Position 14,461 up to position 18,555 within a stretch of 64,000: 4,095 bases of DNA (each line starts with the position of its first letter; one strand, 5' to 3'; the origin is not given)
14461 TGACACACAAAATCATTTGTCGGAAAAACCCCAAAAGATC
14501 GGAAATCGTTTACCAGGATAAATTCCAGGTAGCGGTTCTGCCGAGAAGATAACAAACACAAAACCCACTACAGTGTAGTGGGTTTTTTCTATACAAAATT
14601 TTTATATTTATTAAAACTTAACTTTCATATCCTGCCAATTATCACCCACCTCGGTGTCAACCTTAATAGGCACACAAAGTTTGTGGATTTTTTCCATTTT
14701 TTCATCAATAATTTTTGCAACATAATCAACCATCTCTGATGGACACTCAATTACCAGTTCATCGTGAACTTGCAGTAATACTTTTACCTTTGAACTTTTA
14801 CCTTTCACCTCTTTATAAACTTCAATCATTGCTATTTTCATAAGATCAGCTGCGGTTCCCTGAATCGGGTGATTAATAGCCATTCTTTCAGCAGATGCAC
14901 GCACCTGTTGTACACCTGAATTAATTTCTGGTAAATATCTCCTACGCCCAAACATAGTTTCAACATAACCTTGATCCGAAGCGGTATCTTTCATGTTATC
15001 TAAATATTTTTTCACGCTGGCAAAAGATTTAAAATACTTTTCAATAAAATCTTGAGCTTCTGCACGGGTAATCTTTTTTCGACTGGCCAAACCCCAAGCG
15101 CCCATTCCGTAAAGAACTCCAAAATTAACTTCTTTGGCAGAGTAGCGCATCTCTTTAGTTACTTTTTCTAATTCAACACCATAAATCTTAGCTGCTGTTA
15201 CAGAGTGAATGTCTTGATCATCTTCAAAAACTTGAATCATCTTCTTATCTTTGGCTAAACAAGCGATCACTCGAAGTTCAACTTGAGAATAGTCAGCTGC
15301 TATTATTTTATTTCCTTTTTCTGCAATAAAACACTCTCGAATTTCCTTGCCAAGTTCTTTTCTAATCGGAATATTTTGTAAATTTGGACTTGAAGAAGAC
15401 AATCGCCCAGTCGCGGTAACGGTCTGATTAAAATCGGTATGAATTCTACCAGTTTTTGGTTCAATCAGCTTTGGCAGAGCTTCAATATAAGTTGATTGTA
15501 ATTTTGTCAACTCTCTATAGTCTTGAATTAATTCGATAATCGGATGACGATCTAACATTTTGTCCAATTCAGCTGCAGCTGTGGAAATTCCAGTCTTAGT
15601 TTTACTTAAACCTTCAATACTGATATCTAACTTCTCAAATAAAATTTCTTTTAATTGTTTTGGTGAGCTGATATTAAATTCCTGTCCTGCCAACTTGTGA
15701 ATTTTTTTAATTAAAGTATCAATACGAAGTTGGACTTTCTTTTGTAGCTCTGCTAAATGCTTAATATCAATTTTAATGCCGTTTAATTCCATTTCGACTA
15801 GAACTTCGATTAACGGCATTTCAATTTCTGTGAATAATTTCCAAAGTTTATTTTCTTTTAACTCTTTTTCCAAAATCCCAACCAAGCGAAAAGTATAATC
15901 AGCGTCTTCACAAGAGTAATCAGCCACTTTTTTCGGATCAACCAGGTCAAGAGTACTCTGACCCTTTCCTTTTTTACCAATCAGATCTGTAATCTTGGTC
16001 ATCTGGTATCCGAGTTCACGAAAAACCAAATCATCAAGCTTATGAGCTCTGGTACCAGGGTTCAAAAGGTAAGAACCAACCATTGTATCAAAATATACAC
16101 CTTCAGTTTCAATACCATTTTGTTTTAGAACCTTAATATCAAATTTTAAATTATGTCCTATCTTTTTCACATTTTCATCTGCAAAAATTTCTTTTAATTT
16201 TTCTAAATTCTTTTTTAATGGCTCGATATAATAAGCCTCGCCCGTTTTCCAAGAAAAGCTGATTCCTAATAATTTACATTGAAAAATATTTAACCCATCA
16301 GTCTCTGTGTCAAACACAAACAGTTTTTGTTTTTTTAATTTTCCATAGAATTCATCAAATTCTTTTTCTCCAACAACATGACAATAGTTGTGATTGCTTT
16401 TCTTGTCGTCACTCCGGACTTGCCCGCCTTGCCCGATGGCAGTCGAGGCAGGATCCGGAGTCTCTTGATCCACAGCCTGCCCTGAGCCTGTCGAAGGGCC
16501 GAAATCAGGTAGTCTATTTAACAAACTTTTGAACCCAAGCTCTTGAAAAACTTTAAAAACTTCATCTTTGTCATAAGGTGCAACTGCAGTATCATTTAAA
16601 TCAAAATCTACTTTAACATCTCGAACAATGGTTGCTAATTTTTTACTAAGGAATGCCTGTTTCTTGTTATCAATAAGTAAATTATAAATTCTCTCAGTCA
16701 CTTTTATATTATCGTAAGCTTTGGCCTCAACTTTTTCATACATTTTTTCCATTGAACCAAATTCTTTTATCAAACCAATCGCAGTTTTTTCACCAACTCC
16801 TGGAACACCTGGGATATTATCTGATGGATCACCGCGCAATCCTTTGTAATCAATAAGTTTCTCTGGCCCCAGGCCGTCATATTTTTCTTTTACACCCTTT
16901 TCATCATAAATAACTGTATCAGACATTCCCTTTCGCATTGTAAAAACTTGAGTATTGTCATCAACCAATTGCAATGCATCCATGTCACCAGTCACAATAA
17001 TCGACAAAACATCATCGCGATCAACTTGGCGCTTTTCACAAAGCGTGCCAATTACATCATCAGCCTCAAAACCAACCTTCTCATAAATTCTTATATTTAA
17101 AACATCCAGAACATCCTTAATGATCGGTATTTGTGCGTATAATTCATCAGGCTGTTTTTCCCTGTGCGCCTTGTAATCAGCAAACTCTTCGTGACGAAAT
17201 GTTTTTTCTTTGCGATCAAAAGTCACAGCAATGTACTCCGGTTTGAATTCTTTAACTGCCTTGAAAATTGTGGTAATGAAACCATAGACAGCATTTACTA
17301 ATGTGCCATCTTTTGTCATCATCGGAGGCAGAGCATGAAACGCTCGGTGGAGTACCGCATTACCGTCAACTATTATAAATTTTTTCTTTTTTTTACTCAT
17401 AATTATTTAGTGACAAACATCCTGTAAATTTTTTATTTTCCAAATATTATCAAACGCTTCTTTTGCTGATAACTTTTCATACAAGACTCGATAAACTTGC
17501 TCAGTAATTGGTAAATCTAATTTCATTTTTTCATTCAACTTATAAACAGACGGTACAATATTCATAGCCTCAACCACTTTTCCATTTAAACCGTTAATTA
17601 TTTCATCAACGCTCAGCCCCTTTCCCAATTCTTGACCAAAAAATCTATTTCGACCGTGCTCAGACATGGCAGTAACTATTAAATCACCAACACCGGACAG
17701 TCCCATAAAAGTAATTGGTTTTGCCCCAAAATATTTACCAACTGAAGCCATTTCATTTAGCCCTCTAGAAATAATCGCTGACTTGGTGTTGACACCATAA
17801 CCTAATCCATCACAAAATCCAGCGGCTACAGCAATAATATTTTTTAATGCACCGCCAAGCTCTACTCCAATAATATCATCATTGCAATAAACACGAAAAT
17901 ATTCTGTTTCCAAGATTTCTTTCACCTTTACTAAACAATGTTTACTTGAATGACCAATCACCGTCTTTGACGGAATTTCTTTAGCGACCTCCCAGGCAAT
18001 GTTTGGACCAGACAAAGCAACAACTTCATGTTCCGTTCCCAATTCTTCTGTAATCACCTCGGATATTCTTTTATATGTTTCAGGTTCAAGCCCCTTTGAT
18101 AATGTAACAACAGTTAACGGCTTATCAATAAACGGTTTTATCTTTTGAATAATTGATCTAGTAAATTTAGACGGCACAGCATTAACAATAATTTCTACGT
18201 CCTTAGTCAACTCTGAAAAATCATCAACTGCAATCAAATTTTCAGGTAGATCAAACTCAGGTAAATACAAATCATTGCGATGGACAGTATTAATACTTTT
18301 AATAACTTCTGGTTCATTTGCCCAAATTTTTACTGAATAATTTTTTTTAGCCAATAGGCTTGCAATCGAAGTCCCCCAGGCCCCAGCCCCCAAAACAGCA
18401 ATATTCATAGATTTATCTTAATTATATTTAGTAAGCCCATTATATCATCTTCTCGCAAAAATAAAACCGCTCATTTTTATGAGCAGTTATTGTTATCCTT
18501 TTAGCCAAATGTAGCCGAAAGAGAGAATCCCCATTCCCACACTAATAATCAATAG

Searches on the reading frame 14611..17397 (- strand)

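Call 80: search_protein_families(library=pfam, proteins=[window:14611-17397:-], max_evalue=0.0001)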
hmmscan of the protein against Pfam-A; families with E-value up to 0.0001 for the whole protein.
window:14611-17397:- (928 aa): 5 families
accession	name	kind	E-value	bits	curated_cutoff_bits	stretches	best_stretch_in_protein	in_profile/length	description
PF00476.26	DNA_pol_A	-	3.6e-156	520.3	34.3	1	546-923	2-381/381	DNA polymerase family A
PF02739.22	5_3_exonuc_N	-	3.6e-54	183.3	34.3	1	6-173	1-163/164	5'-3' exonuclease, N-terminal resolvase-like domain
PF01612.26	DNA_pol_A_exo1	-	3.2e-31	108.9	23.6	1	343-514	6-173/173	3'-5' exonuclease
PF01367.25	5_3_exonuc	-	7.1e-31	107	40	1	177-277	2-96/97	5'-3' exonuclease, C-terminal SAM fold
PF22619.2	DNA_polI_exo1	-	4.3e-13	49.7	27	1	365-468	4-106/140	DNA polymerase I, ribonuclease H-like domain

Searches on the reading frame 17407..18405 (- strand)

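Call 80: search_protein_families(library=pfam, proteins=[window:17407-18405:-], max_evalue=0.0001)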
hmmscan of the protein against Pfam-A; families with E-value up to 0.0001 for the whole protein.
window:17407-18405:- (332 aa): 5 families
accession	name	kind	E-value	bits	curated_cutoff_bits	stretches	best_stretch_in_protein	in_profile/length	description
PF07479.19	NAD_Gly3P_dh_C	-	5.7e-53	179.4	25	1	177-318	1-141/142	NAD-dependent glycerol-3-phosphate dehydrogenase C-terminus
PF01210.29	NAD_Gly3P_dh_N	-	3.5e-51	173.8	23.1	1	1-156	1-156/158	NAD-dependent glycerol-3-phosphate dehydrogenase N-terminus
PF20618.3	GPD_NAD_C_bact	-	1.4e-15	58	27.6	1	237-304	1-66/66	Bacterial GPD, NAD-dependent C-terminal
PF02558.23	ApbA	-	4.2e-09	36.6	22.2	1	2-109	1-106/150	Ketopantoate reductase PanE/ApbA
PF03807.23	F420_oxidored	-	3e-05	25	21.6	0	2-91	2-80/94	NADP oxidoreductase coenzyme F420-dependent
